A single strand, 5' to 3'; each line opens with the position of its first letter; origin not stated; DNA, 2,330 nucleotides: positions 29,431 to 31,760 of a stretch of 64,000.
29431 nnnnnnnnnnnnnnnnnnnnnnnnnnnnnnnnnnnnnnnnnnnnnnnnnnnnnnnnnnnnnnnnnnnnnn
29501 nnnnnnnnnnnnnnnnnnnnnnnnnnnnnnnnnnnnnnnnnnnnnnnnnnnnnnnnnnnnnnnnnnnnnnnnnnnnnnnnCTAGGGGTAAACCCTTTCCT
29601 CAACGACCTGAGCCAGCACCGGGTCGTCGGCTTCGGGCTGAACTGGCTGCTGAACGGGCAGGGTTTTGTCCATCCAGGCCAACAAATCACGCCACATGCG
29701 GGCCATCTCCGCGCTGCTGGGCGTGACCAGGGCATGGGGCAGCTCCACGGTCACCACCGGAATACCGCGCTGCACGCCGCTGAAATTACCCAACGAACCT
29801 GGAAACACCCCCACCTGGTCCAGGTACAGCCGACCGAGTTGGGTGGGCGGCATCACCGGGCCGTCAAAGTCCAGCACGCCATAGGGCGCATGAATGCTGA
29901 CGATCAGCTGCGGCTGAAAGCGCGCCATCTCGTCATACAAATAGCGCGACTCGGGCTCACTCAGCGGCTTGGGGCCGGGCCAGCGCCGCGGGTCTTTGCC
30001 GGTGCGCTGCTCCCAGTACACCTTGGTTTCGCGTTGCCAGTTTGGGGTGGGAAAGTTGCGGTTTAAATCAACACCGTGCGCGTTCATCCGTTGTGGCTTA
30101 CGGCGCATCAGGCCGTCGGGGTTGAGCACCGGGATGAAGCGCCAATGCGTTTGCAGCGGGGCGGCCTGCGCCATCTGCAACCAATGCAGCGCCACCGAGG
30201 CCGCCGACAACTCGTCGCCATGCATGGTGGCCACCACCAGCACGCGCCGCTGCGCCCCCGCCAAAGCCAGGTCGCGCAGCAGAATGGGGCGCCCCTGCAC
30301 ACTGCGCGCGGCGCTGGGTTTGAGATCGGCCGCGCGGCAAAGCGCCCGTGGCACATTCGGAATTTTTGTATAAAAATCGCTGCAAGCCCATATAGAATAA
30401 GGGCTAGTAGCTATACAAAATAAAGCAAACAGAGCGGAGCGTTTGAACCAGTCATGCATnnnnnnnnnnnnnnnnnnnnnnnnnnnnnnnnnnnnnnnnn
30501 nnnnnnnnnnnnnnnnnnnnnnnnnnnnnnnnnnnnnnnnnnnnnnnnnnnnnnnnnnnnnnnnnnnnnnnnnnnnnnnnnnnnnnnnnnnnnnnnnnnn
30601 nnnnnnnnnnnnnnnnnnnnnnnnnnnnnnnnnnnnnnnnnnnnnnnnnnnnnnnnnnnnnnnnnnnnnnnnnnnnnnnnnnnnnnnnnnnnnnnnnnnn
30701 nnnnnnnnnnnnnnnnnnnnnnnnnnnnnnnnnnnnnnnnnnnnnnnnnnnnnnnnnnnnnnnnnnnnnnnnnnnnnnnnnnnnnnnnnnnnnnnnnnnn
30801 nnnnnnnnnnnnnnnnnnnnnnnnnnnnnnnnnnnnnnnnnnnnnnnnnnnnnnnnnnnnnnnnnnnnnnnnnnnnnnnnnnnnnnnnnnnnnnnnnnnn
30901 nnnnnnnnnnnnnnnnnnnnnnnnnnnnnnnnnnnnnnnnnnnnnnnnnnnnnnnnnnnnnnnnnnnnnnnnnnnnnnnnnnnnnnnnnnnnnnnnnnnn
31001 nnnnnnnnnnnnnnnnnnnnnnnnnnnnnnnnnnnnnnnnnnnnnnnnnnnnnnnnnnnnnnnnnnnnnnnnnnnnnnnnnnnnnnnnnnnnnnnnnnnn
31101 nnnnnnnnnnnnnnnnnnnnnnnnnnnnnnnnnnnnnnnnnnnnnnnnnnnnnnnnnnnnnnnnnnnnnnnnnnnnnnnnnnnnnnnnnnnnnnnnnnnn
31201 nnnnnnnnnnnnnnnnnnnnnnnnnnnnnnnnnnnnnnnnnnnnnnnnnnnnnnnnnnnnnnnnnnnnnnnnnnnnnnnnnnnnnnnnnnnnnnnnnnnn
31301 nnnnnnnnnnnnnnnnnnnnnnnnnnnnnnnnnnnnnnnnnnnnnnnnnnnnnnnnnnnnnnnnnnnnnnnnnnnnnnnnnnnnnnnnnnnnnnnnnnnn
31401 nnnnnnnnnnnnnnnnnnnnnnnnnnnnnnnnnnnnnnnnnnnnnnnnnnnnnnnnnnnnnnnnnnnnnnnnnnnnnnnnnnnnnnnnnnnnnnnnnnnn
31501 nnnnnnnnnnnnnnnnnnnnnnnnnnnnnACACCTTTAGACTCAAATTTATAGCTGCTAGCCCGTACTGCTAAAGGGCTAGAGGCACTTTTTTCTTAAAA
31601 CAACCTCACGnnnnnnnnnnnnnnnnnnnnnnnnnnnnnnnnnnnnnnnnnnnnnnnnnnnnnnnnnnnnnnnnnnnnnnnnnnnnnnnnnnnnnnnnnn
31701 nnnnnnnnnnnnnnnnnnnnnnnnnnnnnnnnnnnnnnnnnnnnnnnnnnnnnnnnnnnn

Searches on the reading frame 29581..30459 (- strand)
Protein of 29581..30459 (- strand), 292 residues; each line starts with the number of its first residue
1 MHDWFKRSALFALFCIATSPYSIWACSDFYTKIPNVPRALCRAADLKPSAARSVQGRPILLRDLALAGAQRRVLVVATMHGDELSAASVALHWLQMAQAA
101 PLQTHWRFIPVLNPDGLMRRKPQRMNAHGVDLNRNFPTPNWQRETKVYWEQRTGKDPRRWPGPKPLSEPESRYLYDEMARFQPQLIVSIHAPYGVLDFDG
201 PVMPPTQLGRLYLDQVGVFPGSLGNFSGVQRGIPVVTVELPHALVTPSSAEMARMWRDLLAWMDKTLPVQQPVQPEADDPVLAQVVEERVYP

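Call 14: search_protein_families(library=pfam, proteins=[window:29581-30459:-])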
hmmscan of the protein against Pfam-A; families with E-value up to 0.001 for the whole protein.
window:29581-30459:- (292 aa): 2 families
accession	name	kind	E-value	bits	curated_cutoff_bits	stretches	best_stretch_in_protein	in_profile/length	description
PF00246.29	Peptidase_M14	-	2.5e-15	57.3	21.6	1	50-191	21-183/286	Zinc carboxypeptidase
PF24827.1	AstE_AspA_cat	-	6.6e-08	32.8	25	1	70-148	2-76/192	Succinylglutamate desuccinylase/Aspartoacylase catalytic domain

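Call 15: search_protein_families(library=ncbifam, proteins=[window:29581-30459:-])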
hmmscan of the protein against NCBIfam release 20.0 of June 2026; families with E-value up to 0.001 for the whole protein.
window:29581-30459:- (292 aa): 2 families
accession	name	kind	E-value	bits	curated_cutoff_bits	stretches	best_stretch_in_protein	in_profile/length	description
NF007897.0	PRK10602.1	equivalog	2.5e-25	88.9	157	1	51-264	21-235/237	murein tripeptide amidase MpaA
NF052223.1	ActylOrnDeactShew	equivalog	0.00094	18.5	400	0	68-143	61-135/269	N-acetyl-ornithine deacetylase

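Call 33: find_homologous_proteins(query=window:29581-30459:-)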
Query window:29581-30459:- (292 aa): 6907 proteins with E <= 0.001 among 8000 candidates; the best 120 are listed.
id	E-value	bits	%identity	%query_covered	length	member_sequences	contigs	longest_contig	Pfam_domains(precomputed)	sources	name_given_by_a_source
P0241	1.1e-184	631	93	100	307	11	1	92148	PF24827.2,PF00246.30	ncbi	-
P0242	1.0e-172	592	89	99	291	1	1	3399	PF24827.2,PF00246.30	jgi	-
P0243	4.1e-160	550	82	100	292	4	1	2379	PF24827.2,PF00246.30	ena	-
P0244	4.7e-147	508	81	96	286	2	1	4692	PF24827.2,PF00246.30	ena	-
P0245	1.0e-146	506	83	91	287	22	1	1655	PF24827.2,PF00246.30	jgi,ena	-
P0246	1.7e-145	502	82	91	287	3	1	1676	PF24827.2,PF00246.30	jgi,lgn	jgi:hypothetical protein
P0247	1.6e-142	493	80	93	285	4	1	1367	PF24827.2,PF00246.30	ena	-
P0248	1.5e-141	489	80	91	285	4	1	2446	PF24827.2,PF00246.30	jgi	-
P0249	2.3e-140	486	73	100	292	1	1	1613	PF24827.2,PF00246.30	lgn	-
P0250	1.1e-138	480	78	91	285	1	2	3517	PF24827.2,PF00246.30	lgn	-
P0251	1.3e-133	463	70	98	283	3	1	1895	PF24827.2,PF00246.30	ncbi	-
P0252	1.6e-133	463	75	90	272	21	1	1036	PF24827.2,PF00246.30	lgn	-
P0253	2.1e-133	463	73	93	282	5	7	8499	PF24827.2,PF00246.30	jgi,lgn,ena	-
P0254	2.2e-133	463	73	92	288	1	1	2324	PF24827.2,PF00246.30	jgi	jgi:murein peptide amidase A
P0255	2.4e-132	459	73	92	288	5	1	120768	PF24827.2,PF00246.30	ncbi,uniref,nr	ncbi:M14 family zinc carboxypeptidase [Rhodoferax sp.]|uniref:M14 family zinc carboxypeptidase n=1 T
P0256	1.6e-131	457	74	89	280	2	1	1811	PF24827.2,PF00246.30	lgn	-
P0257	2.9e-131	456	75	89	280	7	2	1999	PF24827.2,PF00246.30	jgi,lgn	jgi:protein MpaA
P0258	4.8e-131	455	76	88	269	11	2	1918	PF24827.2,PF00246.30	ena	-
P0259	7.2e-131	454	76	85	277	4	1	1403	PF24827.2,PF00246.30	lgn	-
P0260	2.3e-130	453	74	89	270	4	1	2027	PF24827.2,PF00246.30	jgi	jgi:hypothetical protein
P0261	1.0e-129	451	74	87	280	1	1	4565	PF24827.2,PF00246.30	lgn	-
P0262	3.3e-128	446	71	93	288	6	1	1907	PF24827.2,PF00246.30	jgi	jgi:hypothetical protein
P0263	2.3e-127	443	71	92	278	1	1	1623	PF24827.2,PF00246.30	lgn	-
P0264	5.3e-127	442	72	90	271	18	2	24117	PF24827.2,PF00246.30,PF10994.14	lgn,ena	-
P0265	6.6e-127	441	72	91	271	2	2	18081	PF24827.2,PF00246.30,PF10994.14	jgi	jgi:hypothetical protein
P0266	7.8e-127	441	72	91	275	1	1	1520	PF24827.2,PF00246.30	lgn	-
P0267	8.2e-127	441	70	91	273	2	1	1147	PF24827.2,PF00246.30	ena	-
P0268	6.1e-126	438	72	91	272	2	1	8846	PF24827.2,PF00246.30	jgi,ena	-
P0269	1.0e-124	434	72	87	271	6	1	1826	PF24827.2,PF00246.30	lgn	-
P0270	1.6e-124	434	71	89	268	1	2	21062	PF24827.2,PF00246.30,PF10994.14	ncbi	-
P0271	2.5e-124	433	72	90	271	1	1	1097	PF24827.2,PF00246.30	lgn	-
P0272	6.6e-124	432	71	89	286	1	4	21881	PF24827.2,PF00246.30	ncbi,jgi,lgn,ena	jgi:hypothetical protein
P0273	2.0e-123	430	72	88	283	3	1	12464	PF24827.2,PF00246.30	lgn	-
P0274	6.2e-123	428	71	88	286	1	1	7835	PF24827.2,PF00246.30,PF10994.14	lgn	-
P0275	1.1e-122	428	70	90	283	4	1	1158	PF24827.2,PF00246.30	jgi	-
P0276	1.2e-122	427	70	91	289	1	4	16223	PF24827.2,PF00246.30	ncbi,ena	-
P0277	2.6e-122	426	69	91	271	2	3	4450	PF24827.2,PF00246.30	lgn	-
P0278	6.5e-122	425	70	88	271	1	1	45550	PF24827.2,PF00246.30,PF10994.14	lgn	-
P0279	7.0e-122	425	70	90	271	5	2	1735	PF24827.2,PF00246.30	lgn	-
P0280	1.3e-121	424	67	93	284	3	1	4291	PF24827.2,PF00246.30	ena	-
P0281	1.5e-121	424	68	91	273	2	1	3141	PF24827.2,PF00246.30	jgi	jgi:hypothetical protein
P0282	2.5e-121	423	71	88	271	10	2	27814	PF24827.2,PF00246.30,PF10994.14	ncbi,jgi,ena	-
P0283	4.1e-121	422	68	90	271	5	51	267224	PF24827.2,PF00246.30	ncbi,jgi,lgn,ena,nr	ncbi:MAG: murein peptide amidase A [Rhodoferax sp.]|nr:murein peptide amidase A [Betaproteobacteria 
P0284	5.1e-121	422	75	82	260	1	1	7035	PF24827.2,PF00246.30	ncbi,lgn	-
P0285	1.1e-120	421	70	89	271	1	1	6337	PF24827.2,PF00246.30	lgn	-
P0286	2.3e-120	420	69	88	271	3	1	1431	PF24827.2,PF00246.30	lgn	-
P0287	2.8e-120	420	68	85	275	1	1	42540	PF24827.2,PF00246.30,PF10994.14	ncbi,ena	-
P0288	4.7e-120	419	68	91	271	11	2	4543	PF24827.2,PF00246.30,PF10994.14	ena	-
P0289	5.1e-120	419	69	88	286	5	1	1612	PF24827.2,PF00246.30,PF10994.14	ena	-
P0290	6.5e-120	418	70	88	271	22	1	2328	PF24827.2,PF00246.30,PF10994.14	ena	-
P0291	9.3e-120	418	72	83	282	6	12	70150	PF00246.30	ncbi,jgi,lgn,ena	jgi:hypothetical protein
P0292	2.1e-119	417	82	76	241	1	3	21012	PF24827.2,PF00246.30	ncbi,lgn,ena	-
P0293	3.8e-119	416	67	90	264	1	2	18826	PF24827.2,PF00246.30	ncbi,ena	-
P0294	1.3e-118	414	67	91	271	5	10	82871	PF24827.2,PF00246.30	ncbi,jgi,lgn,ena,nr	ncbi:MAG: murein peptide amidase A [Burkholderiales bacterium RIFOXYC12_FULL_60_6]|nr:MAG: murein pe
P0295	1.5e-118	414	66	89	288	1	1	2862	PF24827.2,PF00246.30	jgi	jgi:hypothetical protein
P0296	1.9e-118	414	66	90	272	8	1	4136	PF24827.2,PF00246.30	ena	-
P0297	2.6e-118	413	67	92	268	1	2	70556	PF24827.2,PF00246.30,PF10994.14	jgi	jgi:hypothetical protein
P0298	4.1e-118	413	64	95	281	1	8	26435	PF24827.2,PF00246.30,PF10994.14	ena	-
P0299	4.8e-118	412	70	88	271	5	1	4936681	PF24827.2,PF00246.30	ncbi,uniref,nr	ncbi:hypothetical protein MIZ03_0347 [Rhodoferax lithotrophicus]|uniref:Peptidase M14 domain-contain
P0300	6.2e-118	412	65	91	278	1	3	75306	PF24827.2,PF00246.30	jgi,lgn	jgi:hypothetical protein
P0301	1.2e-117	411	71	83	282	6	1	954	PF24827.2,PF00246.30,PF10994.14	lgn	-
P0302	1.4e-117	411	67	91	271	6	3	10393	PF24827.2,PF00246.30,PF10994.14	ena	-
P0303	3.9e-117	409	74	81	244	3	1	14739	PF24827.2,PF00246.30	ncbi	-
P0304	4.4e-117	409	67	92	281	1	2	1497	PF24827.2,PF00246.30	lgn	-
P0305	4.5e-117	409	64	91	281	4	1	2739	PF24827.2,PF00246.30,PF10994.14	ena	-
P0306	5.3e-117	409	67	91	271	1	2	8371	PF24827.2,PF00246.30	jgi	jgi:hypothetical protein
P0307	1.0e-116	408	64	91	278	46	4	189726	PF24827.2,PF00246.30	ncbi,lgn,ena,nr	ncbi:MAG: M14 family murein peptide amidase A [Pseudomonadota bacterium]|nr:M14 family murein peptid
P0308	1.1e-116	408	82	73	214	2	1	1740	PF00246.30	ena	-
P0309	2.0e-116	407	65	92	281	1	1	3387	PF24827.2,PF00246.30,PF10994.14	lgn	-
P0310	2.2e-116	407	68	88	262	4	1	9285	PF24827.2,PF00246.30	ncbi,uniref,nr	ncbi:M14 family zinc carboxypeptidase [Rhodoferax sp.]|uniref:M14 family zinc carboxypeptidase n=1 T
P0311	4.3e-116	406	65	94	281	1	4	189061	PF24827.2,PF00246.30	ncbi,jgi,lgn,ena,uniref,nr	ncbi:MAG: murein peptide amidase A [Gammaproteobacteria bacterium]|uniref:M14 family murein peptide 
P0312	4.5e-116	406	69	83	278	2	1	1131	PF24827.2,PF00246.30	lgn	-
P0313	5.1e-116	406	65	88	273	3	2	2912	PF24827.2,PF00246.30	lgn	-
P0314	9.9e-116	405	65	89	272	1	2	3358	PF24827.2,PF00246.30,PF10994.14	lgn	-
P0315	1.4e-115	404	67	88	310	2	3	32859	PF24827.2,PF00246.30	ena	-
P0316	2.1e-115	404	62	93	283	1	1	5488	PF24827.2,PF00246.30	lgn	-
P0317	2.4e-115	403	63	93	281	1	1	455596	PF24827.2,PF00246.30,PF10994.14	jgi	jgi:murein peptide amidase A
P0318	5.0e-115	402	63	93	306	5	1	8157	PF00246.30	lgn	-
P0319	6.0e-115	402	67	85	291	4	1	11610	PF24827.2,PF00246.30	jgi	jgi:hypothetical protein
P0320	6.5e-115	402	65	88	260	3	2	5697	PF24827.2,PF00246.30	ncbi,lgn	-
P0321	7.6e-115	402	64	90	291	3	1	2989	PF24827.2,PF00246.30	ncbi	-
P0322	7.8e-115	402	68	83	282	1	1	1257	PF00246.30,PF10994.14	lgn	-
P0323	9.5e-115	401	67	88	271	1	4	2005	PF24827.2,PF00246.30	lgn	-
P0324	1.0e-114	401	68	86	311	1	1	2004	PF24827.2,PF00246.30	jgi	-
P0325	1.2e-114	401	65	90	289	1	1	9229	PF24827.2,PF00246.30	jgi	-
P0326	1.3e-114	401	68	86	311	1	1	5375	PF24827.2,PF00246.30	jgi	-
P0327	1.9e-114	400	64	91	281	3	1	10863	PF24827.2,PF00246.30,PF10994.14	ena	-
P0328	2.8e-114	400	79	76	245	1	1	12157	PF24827.2,PF00246.30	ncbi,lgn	-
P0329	3.6e-114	400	66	87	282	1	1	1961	PF24827.2,PF00246.30,PF10994.14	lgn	-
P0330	3.9e-114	399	63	92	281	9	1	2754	PF24827.2,PF00246.30,PF10994.14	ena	-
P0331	4.2e-114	399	65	88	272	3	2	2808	PF24827.2,PF00246.30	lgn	-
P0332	5.5e-114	399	65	88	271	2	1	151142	PF00246.30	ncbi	-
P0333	6.1e-114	399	63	92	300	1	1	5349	PF00246.30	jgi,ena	-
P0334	6.5e-114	399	66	86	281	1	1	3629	PF24827.2,PF00246.30,PF10994.14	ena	-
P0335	7.0e-114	399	62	93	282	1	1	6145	PF24827.2,PF00246.30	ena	-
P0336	7.9e-114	398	65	86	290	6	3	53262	PF24827.2,PF00246.30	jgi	jgi:hypothetical protein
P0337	8.1e-114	398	65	91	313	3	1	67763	PF24827.2,PF00246.30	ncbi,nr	ncbi:MAG: murein peptide amidase A [Betaproteobacteria bacterium HGW-Betaproteobacteria-15]|nr:MAG: 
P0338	8.7e-114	398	69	83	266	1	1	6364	PF24827.2,PF00246.30,PF10994.14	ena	-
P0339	9.9e-114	398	69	82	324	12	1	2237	PF24827.2,PF00246.30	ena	-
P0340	1.1e-113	398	65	89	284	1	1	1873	PF00246.30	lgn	-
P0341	1.1e-113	398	70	84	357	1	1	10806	PF24827.2,PF00246.30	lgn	-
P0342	1.3e-113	398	66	88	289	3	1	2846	PF00246.30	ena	-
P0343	1.4e-113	398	66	88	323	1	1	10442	PF24827.2,PF00246.30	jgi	jgi:murein peptide amidase A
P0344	1.6e-113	397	68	85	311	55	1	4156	PF24827.2,PF00246.30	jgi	jgi:hypothetical protein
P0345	2.3e-113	397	61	94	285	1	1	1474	PF24827.2,PF00246.30,PF10994.14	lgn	-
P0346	2.5e-113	397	65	90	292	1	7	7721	PF24827.2,PF00246.30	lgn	-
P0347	2.5e-113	397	63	95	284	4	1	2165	PF24827.2,PF00246.30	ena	-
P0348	2.6e-113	397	65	91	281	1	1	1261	PF24827.2,PF00246.30,PF10994.14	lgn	-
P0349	2.9e-113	397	64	90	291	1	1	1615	PF24827.2,PF00246.30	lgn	-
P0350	3.0e-113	397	65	86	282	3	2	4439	PF24827.2,PF00246.30,PF10994.14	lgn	-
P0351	3.0e-113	397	67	83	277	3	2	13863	PF24827.2,PF00246.30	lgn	-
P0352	3.5e-113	396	70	82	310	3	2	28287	PF24827.2,PF00246.30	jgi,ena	-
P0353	3.5e-113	396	68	85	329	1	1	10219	PF24827.2,PF00246.30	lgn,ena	-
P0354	3.7e-113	396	64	88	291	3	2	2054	PF24827.2,PF00246.30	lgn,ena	-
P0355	3.8e-113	396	64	92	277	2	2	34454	PF24827.2,PF00246.30,PF10994.14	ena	-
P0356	3.9e-113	396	64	93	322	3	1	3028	PF24827.2,PF00246.30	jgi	jgi:murein peptide amidase A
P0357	4.3e-113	396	64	93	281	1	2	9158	PF24827.2,PF00246.30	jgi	jgi:protein MpaA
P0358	4.3e-113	396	60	94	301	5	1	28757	PF24827.2,PF00246.30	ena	-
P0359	4.4e-113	396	65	86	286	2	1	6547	PF24827.2,PF00246.30,PF10994.14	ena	-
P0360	4.8e-113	396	61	92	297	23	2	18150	PF00246.30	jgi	jgi:protein MpaA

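Call 38: find_encoding_contigs(protein=P0255, flank=3000, max_places=1)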
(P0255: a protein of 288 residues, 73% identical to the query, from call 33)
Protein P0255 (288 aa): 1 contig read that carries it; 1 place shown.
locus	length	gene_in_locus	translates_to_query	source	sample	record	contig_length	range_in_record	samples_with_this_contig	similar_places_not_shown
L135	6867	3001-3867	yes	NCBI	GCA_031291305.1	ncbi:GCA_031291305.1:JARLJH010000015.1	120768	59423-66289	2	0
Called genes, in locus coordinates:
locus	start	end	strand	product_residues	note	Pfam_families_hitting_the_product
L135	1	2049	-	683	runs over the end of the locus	PF00009:GTP_EFTU, PF01926:MMR_HSR1 (weak), PF22042:EF-G_D2, PF14492:EFG_III, PF03764:EFG_IV, PF00679:EFG_C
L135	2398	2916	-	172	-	PF01613:Flavin_Reduct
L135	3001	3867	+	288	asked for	PF00246:Peptidase_M14, PF24827:AstE_AspA_cat (weak)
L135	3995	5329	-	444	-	PF00654:Voltage_CLC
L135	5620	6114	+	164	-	PF12802:MarR_2, PF01047:MarR, PF09339:HTH_IclR (faint)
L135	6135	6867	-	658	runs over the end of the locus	PF00005:ABC_tran, PF02463:SMC_N (faint), PF13304:AAA_21 (faint), PF13401:AAA_22 (faint), PF12848:ABC_tran_Xtn, PF00005:ABC_tran, PF16326:ABC_tran_CTD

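Call 39: find_encoding_contigs(protein=P0243, flank=3000, max_places=1)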
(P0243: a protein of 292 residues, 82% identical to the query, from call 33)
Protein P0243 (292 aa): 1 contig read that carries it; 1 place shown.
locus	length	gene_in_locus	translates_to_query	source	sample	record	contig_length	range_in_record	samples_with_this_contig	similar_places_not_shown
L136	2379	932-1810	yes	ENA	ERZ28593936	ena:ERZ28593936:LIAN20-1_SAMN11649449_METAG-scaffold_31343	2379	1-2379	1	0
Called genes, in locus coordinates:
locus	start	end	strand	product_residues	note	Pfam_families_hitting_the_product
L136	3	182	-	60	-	?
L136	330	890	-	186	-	PF01613:Flavin_Reduct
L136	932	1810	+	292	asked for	PF00246:Peptidase_M14, PF24827:AstE_AspA_cat (weak)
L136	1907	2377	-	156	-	?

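Call 40: find_encoding_contigs(protein=P0299, flank=3000, max_places=1)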
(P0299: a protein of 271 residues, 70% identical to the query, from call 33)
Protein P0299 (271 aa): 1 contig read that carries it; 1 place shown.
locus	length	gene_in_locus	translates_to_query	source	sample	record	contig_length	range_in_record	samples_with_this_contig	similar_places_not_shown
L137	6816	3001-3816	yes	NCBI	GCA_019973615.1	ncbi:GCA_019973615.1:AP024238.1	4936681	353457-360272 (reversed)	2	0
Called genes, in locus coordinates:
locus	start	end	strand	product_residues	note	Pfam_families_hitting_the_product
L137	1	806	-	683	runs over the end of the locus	PF00009:GTP_EFTU, PF01926:MMR_HSR1 (faint), PF22042:EF-G_D2, PF14492:EFG_III, PF03764:EFG_IV, PF00679:EFG_C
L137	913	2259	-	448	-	PF13487:HD_5, PF01966:HD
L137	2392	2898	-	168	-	PF01613:Flavin_Reduct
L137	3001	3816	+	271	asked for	PF00246:Peptidase_M14, PF24827:AstE_AspA_cat (weak)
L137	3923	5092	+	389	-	PF07690:MFS_1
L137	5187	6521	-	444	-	PF00654:Voltage_CLC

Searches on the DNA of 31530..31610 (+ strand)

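Call 86: search_dna_similar(query=window:31530-31610:+, collection=plasmids, mode=distant, max_evalue=0.01, max_rows=25)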
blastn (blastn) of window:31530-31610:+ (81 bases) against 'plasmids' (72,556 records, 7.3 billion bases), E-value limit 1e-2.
No match.
